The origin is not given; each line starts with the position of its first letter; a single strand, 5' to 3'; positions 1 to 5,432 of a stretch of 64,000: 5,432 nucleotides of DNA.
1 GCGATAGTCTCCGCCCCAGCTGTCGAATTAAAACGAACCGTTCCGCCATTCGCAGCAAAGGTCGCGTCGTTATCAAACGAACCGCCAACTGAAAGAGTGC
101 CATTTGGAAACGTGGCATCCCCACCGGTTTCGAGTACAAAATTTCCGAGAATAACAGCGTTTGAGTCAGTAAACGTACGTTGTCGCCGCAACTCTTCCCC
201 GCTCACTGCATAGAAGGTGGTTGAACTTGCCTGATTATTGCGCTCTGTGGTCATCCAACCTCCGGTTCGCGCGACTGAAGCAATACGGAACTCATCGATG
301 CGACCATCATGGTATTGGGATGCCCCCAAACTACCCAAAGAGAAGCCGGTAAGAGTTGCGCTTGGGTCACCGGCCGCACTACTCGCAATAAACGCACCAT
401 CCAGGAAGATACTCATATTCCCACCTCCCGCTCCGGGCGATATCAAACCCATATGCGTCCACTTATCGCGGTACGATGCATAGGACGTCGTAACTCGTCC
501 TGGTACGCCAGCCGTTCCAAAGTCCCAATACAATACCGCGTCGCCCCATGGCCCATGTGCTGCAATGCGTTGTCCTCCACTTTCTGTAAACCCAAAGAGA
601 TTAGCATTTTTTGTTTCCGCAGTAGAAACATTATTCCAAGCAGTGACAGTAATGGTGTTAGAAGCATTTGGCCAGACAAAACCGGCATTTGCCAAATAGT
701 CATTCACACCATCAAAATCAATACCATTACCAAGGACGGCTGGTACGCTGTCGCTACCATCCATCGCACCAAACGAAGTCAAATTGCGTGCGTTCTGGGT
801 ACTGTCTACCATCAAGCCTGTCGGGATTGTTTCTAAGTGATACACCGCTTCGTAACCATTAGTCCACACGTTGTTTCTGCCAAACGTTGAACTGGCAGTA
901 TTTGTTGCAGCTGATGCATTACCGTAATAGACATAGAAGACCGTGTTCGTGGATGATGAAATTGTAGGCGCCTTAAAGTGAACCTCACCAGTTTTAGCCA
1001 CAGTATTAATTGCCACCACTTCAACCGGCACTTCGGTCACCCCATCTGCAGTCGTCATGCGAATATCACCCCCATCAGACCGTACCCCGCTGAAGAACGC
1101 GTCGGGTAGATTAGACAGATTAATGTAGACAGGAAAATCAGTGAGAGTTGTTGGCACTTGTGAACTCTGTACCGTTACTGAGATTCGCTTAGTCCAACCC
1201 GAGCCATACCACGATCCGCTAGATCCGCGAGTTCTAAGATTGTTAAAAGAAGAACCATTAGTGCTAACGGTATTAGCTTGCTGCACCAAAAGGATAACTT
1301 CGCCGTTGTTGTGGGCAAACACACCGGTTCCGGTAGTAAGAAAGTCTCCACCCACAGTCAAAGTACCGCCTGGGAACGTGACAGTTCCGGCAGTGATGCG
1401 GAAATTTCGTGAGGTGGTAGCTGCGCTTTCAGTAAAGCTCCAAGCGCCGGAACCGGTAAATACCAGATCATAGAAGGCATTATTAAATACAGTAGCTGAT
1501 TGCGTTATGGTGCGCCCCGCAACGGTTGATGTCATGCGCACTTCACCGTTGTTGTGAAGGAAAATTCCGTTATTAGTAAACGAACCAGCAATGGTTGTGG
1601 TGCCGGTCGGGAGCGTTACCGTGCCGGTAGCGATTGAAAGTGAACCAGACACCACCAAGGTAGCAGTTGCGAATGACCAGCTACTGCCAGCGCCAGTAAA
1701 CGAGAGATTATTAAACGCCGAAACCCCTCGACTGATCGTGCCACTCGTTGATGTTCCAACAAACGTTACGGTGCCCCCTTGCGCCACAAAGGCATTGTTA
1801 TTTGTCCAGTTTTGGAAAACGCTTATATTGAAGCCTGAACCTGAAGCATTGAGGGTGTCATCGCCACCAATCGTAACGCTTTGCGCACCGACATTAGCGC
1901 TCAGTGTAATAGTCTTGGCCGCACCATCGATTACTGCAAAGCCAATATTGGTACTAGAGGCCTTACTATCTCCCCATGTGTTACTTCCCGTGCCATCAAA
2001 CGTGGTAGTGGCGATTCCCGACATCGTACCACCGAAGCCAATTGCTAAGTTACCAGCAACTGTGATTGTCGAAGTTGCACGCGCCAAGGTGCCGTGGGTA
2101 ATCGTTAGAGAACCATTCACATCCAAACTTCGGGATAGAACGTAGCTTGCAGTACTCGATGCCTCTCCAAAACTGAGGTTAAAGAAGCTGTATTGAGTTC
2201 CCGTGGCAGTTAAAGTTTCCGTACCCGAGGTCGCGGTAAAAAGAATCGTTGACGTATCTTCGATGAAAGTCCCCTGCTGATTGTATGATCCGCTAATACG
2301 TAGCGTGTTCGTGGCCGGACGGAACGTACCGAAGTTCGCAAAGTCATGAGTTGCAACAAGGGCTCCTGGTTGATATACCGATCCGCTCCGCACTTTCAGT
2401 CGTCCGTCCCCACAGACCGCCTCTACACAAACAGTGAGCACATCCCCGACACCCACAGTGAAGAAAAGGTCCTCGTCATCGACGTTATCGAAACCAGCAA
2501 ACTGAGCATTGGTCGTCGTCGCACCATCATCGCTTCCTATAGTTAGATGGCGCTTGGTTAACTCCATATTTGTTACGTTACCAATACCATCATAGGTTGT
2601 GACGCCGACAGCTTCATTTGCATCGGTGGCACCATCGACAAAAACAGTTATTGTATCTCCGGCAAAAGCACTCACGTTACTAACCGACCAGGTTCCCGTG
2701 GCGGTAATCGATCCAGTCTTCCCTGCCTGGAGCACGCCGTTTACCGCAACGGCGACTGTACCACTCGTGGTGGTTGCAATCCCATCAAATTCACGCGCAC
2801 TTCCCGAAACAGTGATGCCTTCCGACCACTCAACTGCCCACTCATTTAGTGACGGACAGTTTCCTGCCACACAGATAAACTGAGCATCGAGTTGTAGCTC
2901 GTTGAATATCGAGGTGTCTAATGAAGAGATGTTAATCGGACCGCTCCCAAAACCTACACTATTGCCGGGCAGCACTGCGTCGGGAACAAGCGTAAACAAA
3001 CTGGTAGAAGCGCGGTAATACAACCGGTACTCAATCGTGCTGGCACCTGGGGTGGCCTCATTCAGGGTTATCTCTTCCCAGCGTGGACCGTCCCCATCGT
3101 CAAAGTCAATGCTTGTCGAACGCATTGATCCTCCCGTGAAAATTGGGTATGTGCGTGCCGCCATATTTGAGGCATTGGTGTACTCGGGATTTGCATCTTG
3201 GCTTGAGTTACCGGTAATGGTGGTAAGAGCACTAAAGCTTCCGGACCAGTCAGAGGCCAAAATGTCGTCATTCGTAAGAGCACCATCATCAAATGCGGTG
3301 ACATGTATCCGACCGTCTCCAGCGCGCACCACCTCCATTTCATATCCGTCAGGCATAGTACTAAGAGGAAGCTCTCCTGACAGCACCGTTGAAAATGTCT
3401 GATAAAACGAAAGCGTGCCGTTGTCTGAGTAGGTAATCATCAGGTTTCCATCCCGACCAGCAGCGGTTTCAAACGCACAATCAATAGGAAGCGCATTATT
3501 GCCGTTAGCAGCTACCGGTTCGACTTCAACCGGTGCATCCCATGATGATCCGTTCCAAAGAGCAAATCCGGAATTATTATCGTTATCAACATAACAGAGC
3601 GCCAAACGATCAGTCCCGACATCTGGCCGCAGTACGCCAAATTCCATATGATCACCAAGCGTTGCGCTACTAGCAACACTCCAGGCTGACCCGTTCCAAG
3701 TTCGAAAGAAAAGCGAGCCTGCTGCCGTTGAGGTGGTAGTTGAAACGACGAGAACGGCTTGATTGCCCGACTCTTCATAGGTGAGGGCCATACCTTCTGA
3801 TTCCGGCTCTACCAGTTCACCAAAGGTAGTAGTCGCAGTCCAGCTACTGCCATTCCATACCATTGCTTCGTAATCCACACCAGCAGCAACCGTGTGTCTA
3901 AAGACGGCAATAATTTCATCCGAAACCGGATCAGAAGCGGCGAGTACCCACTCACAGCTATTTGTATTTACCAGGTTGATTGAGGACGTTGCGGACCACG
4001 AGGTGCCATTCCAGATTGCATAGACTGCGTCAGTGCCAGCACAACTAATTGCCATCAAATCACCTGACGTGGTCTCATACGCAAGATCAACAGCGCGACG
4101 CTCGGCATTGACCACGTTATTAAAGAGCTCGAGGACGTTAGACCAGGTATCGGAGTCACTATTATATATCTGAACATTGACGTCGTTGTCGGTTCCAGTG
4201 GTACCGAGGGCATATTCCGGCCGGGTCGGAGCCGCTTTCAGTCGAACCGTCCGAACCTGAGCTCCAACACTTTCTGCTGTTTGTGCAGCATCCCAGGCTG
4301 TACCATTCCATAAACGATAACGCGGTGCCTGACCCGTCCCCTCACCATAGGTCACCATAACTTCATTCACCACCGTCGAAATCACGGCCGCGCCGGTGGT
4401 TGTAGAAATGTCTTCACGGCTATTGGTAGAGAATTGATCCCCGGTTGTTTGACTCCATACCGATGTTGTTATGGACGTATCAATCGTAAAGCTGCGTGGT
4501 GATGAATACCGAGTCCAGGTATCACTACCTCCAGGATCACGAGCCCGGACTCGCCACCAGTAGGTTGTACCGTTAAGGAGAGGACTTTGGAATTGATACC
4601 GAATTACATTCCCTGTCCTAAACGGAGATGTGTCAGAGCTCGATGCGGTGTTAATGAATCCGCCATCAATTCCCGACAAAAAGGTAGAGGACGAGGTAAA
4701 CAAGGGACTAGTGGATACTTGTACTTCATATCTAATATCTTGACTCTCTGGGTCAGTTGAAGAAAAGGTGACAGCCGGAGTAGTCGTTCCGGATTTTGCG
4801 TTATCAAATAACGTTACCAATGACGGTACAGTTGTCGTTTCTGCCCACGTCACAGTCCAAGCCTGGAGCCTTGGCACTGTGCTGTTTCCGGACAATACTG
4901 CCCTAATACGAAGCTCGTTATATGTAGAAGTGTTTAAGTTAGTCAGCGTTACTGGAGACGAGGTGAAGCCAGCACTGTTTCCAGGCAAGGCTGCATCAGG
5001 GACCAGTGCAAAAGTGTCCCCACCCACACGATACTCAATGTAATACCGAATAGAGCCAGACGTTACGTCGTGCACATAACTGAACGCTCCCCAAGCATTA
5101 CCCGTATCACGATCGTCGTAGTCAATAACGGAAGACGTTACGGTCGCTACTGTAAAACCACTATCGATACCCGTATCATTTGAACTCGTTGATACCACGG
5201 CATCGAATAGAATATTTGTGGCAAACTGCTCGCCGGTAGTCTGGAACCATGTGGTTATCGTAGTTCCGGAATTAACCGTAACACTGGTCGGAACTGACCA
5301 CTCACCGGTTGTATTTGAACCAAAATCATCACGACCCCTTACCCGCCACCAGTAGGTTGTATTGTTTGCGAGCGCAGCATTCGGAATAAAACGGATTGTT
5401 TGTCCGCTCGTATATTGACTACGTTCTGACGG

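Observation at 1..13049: A >13-kb giant adhesin gene that the ORF track leaves out because it is open at the window edge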

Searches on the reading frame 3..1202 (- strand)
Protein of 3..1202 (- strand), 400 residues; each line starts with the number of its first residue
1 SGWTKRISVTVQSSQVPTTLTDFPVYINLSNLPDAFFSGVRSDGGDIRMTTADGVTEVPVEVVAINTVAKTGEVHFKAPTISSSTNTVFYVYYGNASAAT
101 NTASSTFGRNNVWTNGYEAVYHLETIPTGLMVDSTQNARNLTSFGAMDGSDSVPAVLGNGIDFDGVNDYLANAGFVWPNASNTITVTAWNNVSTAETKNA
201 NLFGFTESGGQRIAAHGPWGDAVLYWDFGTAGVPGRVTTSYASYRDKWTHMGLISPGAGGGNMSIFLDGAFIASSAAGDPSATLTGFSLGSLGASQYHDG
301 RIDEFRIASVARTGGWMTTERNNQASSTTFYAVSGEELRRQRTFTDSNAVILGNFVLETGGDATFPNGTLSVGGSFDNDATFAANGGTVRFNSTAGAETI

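Call 17: find_related_loci(query=window:3-1202:-, collection=genome_contigs, flank=10000)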
Query window:3-1202:- (400 aa) in genome_contigs; peptide patterns used: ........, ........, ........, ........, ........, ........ (x = any residue, [..] = any of these).
386 stretches matched a pattern; 119 encode a relative of the query (tblastn E <= 1e-3); the best 80 are kept; 78 distinct loci.
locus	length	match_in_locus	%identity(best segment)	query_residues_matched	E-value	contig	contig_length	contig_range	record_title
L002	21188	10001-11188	69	3-400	0e+0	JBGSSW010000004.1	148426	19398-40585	MAG: Candidatus Paceibacteria bacterium isolate JTS-AC391 k141_3446872, whole genome shotgun sequence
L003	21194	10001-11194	67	3-400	4e-179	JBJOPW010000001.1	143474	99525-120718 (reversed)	MAG: Candidatus Parcubacteria bacterium isolate whiteclaycreek2_2019_sw_WHONDRS-S19S_0038_A_bin.8 scaffold_0000001, whol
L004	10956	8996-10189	65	3-400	5e-172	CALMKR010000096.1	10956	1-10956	MAG TPA_asm: uncultured bacterium isolate SRR5676466_bin.108_CONCOCT_v1.1_MAG genome assembly, contig: ERZ724530.1375, w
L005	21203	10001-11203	59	3-400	2e-154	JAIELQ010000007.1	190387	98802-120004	MAG: Patescibacteria group bacterium isolate co.spades.CONCOCT.1kb_083 c_000000000011, whole genome shotgun sequence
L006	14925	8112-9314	60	3-400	3e-153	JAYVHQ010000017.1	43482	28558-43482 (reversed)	MAG: Candidatus Kaiserbacteria bacterium isolate GL49_Down_metabinner_27 GL49_Down_metabinner_27_16, whole genome shotgu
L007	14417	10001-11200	71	1-400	0e+0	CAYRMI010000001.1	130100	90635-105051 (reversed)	MAG TPA_asm: uncultured Candidatus Saccharibacteria bacterium isolate SRP300315_co1_16 genome assembly, contig: NODE_60_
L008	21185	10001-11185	44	3-400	3e-91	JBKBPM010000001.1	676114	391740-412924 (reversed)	MAG: Candidatus Paceibacteria bacterium isolate 21H_026.bin.18 NODE_12_length_676114_cov_195.947735, whole genome shotgu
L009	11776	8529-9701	42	3-400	6e-86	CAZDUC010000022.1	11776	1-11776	MAG TPA_asm: uncultured Candidatus Saccharibacteria bacterium isolate SRP286056_co1_642 genome assembly, contig: NODE_69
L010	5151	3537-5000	36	1-400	1e-56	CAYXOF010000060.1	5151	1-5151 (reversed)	MAG TPA_asm: uncultured Candidatus Saccharibacteria bacterium isolate SRP118108_co4_490 genome assembly, contig: NODE_19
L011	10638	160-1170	38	1-334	5e-56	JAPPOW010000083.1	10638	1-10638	MAG: Candidatus Melainabacteria bacterium isolate SB9156_S5_bin_14 NODE_1430_length_10638_cov_13.5959, whole genome shot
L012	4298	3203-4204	39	3-333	3e-52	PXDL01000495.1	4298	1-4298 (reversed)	MAG: Balneolia bacterium isolate T3Sed10_333R1 T3-Sed10-C60668, whole genome shotgun sequence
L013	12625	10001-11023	35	3-334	3e-50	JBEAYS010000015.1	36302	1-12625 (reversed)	MAG: Cyanobacteriota bacterium isolate NASQAN2011_332_B_bin.3 scaffold_860239, whole genome shotgun sequence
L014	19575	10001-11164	35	3-382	8e-48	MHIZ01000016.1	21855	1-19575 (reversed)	MAG: Candidatus Colwellbacteria bacterium RIFCSPLOWO2_02_FULL_44_20b rifcsplowo2_02_scaffold_2766, whole genome shotgun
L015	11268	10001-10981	35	1-337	9e-48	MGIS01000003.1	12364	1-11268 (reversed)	MAG: Candidatus Wolfebacteria bacterium RIFCSPLOWO2_01_FULL_47_17b rifcsplowo2_01_scaffold_11978, whole genome shotgun s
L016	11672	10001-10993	35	1-333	3e-44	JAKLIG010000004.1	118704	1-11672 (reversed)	MAG: Patescibacteria group bacterium isolate RA.bin81 RA.bin81_4, whole genome shotgun sequence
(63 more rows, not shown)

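Call 23: search_protein_families(library=pfam, proteins=[L002:2-9601:+, L002:9602-19129:+], max_evalue=0.01)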
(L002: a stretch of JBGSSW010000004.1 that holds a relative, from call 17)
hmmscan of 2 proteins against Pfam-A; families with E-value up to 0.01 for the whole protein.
L002:2-9601:+ (3200 aa): 1 family
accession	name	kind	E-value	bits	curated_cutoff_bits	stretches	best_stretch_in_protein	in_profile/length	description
PF25788.1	Ig_Rha78A_N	-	6.7e-11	42.8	27.4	0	1624-1716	20-96/105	Rha78A-like, N-terminal immunoglobulin domain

L002:9602-19129:+ (3176 aa): 1 family
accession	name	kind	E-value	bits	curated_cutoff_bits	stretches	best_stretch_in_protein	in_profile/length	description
PF10102.14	DUF2341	-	1.1e-23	83.9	23.4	2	2477-2552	1-76/84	Domain of unknown function (DUF2341)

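Call 69: find_related_loci(query=window:3-1202:-, collection=metagenome_contigs, flank=10000)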
Query window:3-1202:- (400 aa) in metagenome_contigs; peptide patterns used: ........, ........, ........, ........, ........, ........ (x = any residue, [..] = any of these).
600 stretches matched a pattern (row limit reached: there are more); 104 encode a relative of the query (tblastn E <= 1e-3); the best 80 are kept; 78 distinct loci.
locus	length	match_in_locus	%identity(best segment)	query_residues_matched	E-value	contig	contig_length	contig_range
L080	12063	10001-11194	73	3-400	0e+0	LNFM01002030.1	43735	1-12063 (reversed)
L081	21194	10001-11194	72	3-400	0e+0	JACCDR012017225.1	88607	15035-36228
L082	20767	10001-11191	68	3-400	0e+0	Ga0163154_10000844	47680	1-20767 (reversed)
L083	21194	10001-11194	65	3-400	4e-172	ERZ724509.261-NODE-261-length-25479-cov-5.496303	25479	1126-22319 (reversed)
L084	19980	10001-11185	43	3-400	6e-86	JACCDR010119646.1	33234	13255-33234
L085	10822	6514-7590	35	3-351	9e-51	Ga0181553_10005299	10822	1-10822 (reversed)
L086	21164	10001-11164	35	3-382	5e-48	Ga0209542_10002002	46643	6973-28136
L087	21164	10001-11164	35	3-382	5e-48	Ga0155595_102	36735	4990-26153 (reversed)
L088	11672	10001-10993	35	1-333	2e-44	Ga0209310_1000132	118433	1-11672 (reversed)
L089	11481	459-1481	35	1-333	6e-44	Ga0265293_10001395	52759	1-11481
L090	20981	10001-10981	35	1-337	6e-48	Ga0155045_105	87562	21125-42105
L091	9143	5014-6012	30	1-330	4e-35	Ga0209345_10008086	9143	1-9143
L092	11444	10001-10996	34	6-332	4e-32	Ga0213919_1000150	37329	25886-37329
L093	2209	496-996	43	3-170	2e-31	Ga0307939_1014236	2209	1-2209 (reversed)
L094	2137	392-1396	29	1-357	4e-28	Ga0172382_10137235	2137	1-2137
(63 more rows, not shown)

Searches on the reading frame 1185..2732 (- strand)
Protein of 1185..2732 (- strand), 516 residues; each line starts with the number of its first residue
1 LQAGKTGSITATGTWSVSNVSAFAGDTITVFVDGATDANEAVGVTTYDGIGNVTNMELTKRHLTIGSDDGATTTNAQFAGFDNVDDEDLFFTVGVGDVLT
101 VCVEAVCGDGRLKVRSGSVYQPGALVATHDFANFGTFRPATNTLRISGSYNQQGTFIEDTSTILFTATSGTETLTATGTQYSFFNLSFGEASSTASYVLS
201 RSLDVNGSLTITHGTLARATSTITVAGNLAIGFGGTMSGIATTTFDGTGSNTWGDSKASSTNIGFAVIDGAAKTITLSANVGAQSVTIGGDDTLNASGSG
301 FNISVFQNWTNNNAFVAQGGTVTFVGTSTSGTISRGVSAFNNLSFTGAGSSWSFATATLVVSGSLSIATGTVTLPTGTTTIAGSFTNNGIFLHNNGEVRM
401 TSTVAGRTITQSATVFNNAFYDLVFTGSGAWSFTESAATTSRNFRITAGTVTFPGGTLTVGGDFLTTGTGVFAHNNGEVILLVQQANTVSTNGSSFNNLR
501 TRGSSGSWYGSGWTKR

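Call 49: search_protein_families(library=pfam, proteins=[window:1185-2732:-], max_evalue=1)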
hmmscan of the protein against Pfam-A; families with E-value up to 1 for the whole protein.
window:1185-2732:- (516 aa): 0 families

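Call 77: search_solved_structures(query=A4, max_evalue=1)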
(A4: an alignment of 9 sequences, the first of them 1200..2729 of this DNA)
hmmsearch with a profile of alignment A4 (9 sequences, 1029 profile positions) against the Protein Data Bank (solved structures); distinct sequences matched with E-value up to 1: 0.

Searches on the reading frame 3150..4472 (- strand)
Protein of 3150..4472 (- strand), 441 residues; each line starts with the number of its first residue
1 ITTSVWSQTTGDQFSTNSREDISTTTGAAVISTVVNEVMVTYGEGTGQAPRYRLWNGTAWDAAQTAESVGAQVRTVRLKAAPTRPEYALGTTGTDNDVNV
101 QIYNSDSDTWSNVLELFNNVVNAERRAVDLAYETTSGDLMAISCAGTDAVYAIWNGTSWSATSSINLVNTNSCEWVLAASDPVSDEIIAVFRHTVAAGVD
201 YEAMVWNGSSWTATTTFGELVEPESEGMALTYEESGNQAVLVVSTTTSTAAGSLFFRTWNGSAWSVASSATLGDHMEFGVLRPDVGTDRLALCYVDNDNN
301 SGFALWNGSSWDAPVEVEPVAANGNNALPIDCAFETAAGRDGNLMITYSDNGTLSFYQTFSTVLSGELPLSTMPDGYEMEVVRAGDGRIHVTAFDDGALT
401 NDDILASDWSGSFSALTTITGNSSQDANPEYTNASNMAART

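Call 60: search_protein_families(library=pfam, proteins=[window:3150-4472:-], max_evalue=1)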
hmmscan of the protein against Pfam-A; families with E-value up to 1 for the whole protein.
window:3150-4472:- (441 aa): 1 family
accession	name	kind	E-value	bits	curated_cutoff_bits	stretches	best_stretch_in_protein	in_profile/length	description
PF10708.14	DUF2510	-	0.018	15.2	24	0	49-61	10-23/35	Protein of unknown function (DUF2510)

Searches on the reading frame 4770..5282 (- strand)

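Call 49: search_protein_families(library=pfam, proteins=[window:4770-5282:-], max_evalue=1)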
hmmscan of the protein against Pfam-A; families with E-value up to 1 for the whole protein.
window:4770-5282:- (171 aa): 2 families
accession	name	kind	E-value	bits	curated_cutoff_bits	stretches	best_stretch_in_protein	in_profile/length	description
PF00041.27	fn3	-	0.043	14.5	25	1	78-132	30-72/84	Fibronectin type III domain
PF24447.1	RE_BanI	-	0.3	10.4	28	1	18-72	239-288/338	Type II restriction enzyme BanI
